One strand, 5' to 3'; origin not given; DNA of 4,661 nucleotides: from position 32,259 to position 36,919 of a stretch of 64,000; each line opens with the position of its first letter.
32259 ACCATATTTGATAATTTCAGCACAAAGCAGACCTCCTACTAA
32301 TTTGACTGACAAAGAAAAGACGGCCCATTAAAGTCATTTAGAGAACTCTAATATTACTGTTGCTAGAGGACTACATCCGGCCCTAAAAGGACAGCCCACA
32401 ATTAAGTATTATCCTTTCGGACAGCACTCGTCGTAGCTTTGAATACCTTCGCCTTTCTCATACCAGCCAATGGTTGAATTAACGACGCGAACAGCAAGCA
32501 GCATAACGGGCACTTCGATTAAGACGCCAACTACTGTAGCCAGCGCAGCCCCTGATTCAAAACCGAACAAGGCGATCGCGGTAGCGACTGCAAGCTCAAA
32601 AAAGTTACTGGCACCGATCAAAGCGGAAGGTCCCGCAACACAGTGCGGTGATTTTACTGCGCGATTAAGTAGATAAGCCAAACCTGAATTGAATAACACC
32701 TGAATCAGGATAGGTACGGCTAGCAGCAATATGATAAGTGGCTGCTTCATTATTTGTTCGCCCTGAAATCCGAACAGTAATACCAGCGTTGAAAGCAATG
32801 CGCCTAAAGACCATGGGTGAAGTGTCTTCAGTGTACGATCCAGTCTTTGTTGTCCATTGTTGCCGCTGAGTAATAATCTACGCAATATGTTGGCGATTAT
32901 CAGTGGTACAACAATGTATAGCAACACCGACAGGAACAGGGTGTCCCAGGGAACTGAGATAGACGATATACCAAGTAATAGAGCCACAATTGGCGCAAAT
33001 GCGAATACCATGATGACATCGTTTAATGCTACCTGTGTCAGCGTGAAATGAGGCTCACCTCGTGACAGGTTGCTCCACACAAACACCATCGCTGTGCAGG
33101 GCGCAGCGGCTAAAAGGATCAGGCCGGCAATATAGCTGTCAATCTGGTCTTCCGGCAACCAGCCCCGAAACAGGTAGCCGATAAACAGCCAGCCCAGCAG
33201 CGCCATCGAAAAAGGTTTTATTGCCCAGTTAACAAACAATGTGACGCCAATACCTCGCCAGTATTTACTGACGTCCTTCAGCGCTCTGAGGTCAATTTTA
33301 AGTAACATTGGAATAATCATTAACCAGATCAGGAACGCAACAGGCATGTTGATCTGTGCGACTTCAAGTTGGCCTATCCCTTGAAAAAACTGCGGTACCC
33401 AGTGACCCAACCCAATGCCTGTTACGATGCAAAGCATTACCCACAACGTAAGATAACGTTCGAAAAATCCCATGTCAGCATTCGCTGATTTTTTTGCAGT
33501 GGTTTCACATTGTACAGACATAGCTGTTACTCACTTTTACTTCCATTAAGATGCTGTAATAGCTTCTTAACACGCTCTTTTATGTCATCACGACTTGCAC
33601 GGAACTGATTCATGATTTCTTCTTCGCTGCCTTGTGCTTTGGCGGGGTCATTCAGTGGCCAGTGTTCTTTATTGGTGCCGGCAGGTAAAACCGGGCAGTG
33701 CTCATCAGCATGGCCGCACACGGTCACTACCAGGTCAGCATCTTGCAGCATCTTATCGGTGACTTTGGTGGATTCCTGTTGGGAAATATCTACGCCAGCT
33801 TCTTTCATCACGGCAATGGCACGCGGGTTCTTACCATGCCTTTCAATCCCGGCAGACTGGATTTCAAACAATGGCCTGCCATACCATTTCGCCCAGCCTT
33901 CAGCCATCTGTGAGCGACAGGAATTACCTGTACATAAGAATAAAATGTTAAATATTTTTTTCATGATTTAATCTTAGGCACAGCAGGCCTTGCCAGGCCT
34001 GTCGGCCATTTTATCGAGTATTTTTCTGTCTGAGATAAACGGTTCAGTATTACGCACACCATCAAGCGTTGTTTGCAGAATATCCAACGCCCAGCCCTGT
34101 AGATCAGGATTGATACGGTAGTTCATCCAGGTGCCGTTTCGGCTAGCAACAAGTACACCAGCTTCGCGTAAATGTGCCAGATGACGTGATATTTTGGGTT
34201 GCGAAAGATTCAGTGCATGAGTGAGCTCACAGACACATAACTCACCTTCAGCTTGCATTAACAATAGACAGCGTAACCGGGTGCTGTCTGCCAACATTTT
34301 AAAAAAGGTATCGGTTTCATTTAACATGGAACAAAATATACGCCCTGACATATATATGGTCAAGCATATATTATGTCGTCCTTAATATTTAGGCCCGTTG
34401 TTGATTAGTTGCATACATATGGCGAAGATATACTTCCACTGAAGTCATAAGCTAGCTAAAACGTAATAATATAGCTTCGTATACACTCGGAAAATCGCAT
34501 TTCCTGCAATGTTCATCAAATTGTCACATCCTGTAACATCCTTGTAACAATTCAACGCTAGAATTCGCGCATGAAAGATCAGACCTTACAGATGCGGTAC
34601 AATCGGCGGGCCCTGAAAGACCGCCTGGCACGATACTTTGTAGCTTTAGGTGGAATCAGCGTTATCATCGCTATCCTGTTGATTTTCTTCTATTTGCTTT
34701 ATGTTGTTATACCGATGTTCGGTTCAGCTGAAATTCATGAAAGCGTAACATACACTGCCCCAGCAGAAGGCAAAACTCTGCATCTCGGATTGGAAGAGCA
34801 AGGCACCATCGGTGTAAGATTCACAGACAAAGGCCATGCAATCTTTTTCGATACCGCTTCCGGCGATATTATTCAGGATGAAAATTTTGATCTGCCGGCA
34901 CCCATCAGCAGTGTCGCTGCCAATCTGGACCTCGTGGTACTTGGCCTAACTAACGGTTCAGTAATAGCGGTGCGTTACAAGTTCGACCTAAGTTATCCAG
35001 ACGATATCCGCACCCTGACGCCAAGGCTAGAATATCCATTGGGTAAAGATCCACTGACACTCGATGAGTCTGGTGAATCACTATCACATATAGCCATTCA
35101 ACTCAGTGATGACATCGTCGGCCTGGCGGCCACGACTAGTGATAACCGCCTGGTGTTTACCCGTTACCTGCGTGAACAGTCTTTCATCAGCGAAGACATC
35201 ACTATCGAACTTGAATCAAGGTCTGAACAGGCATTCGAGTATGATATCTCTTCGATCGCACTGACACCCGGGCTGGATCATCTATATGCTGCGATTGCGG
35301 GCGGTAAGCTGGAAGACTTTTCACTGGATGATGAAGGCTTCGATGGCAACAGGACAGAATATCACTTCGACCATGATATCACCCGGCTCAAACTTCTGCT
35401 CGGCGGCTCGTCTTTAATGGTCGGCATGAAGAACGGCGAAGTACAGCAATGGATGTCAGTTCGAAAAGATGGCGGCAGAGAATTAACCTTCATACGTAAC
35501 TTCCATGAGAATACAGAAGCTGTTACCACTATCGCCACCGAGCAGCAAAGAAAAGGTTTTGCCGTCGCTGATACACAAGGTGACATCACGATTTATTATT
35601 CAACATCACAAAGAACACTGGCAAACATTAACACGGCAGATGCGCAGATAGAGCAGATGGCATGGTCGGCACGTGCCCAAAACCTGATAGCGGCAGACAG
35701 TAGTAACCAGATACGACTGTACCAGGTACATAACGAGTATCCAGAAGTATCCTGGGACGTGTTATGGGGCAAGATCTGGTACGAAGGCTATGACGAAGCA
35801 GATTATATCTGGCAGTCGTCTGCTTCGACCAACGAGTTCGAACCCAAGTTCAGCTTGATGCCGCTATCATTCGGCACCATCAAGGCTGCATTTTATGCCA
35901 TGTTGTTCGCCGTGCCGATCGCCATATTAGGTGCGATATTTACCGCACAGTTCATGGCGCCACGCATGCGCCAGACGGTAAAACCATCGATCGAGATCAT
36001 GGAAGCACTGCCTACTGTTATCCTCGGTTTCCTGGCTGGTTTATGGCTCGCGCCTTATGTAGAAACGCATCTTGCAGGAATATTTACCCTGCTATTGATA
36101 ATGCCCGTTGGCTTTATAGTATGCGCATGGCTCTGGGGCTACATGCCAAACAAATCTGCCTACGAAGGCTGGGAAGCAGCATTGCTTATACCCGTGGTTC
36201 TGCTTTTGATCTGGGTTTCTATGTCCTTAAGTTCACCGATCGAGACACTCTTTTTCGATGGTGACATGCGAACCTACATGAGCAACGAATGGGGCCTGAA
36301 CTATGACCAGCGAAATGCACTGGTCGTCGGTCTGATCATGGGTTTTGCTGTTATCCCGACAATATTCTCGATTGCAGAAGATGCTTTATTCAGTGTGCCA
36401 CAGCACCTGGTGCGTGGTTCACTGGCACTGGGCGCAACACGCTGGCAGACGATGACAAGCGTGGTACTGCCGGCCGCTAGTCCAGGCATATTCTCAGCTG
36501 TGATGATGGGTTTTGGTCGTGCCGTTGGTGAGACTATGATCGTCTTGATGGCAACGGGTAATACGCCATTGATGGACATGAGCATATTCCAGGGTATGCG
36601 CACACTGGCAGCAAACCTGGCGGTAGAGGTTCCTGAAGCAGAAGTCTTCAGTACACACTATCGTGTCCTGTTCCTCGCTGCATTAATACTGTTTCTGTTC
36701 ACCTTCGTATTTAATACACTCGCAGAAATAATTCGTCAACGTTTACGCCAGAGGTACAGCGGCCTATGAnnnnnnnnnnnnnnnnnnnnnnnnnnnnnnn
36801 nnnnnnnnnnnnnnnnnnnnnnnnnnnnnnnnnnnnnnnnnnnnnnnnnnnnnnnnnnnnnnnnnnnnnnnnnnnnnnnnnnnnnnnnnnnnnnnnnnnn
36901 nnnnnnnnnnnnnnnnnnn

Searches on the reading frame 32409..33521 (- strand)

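Call 20: search_protein_families(library=pfam, proteins=[window:32409-33521:-], max_evalue=0.001)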
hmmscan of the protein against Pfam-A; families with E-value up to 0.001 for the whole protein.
window:32409-33521:- (370 aa): 2 families
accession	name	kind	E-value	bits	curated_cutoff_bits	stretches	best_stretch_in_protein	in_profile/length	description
PF01758.21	SBF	-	5.6e-32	111.4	24.3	1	63-259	2-190/191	Sodium Bile acid symporter family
PF13593.11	SBF_like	-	2.5e-06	27.5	25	1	27-323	2-284/313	SBF-like CPA transporter family (DUF4137)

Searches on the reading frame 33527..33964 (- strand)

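Call 20: search_protein_families(library=pfam, proteins=[window:33527-33964:-], max_evalue=0.001)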
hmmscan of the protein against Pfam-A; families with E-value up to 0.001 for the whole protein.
window:33527-33964:- (145 aa): 1 family
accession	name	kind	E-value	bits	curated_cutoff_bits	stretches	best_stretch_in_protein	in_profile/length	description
PF01451.26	LMWPc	-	2.3e-23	83.4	23.2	1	7-136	1-144/144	Low molecular weight phosphotyrosine protein phosphatase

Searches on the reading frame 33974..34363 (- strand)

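Call 20: search_protein_families(library=pfam, proteins=[window:33974-34363:-], max_evalue=0.001)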
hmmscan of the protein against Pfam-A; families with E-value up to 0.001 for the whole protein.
window:33974-34363:- (129 aa): 3 families
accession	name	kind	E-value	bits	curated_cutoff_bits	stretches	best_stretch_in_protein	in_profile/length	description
PF01022.26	HTH_5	-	2.2e-14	53.5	22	1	26-70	1-44/47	Bacterial regulatory protein, arsR family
PF13412.12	HTH_24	-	5.6e-05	23.1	21.9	1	26-71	2-47/48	Winged helix-turn-helix DNA-binding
PF12840.13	HTH_20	-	0.00011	22.6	27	1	24-71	1-48/51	Helix-turn-helix domain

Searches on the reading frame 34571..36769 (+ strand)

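Call 21: search_protein_families(library=pfam, proteins=[window:34571-36769:+], max_evalue=0.001)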
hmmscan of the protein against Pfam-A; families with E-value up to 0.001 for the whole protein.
window:34571-36769:+ (732 aa): 11 families
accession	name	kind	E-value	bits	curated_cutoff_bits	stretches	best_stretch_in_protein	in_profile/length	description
PF00528.27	BPD_transp_1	-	4e-15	56.4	26.4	1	539-726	29-183/184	Binding-protein-dependent transport system inner membrane component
PF23414.1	Beta-prop_EML_2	-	5.6e-07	29.6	90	1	314-392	38-116/266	Echinoderm microtubule-associated protein second beta-propeller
PF25173.1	Beta-prop_WDR3_1st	-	2.3e-06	27.9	154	1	308-389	22-103/184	WDR3 first beta-propeller domain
PF24807.1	WD40_CDC20-Fz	-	5e-06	26.5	200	1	304-389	40-123/292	CDC20/Fizzy WD40 domain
PF12894.13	ANAPC4_WD40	-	2e-05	25.1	22.9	0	312-366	35-89/91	Anaphase-promoting complex subunit 4 WD40 domain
PF23341.1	PEP5_VPS11_N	-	2e-05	24.3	40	0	268-393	125-251/338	PEP5/VPS11 N-terminal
PF25174.1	Beta-prop_THOC3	-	4.4e-05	23.1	305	1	267-388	129-244/272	THOC3 beta-propeller domain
PF24796.1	WDR55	-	0.00012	21.7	200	0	279-385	107-207/296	WDR55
PF23383.1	Beta-prop_IFT140_1st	-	0.00012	21.3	27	1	313-386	58-131/406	IFT140 first beta-propeller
PF23377.1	Beta-prop_IFT122_2nd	-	0.00048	20.1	27.4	0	261-382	109-222/255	IFT122 second beta-propeller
PF24817.1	WD40_WDHD1_1st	-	0.00067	19.4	109.9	0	236-387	57-208/291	WDHD1 first WD40 domain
